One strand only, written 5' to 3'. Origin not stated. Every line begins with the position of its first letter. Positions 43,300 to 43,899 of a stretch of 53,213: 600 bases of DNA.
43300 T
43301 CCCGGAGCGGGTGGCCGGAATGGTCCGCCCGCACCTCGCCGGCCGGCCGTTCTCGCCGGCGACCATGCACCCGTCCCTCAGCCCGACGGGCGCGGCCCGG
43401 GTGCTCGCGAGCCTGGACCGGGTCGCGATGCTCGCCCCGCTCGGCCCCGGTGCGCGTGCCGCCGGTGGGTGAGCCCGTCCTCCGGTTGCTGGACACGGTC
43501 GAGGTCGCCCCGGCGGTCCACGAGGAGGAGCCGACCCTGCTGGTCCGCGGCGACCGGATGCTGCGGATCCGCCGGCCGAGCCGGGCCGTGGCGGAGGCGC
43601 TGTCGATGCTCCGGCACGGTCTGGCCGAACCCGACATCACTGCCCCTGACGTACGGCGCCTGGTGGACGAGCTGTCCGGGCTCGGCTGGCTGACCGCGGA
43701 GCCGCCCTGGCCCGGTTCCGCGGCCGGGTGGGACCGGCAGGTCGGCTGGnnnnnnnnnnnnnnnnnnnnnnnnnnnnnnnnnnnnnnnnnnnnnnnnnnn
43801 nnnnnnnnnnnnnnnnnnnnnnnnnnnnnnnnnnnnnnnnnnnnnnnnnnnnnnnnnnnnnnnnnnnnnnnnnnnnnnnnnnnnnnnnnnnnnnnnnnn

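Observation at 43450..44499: MccB/PaaA-style E1-like enzyme (RRE-like N-domain plus intact adenylation motifs) with no YcaO partner and a substrate that does not end in Asn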

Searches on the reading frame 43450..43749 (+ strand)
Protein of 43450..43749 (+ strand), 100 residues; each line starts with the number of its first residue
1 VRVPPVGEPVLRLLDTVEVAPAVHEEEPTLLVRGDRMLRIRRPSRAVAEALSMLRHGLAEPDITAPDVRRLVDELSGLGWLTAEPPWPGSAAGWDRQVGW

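Call 113: search_protein_families(library=pfam, proteins=[window:43450-43749:+], max_evalue=10)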
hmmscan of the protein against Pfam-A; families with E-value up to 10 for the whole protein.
window:43450-43749:+ (100 aa): 0 families
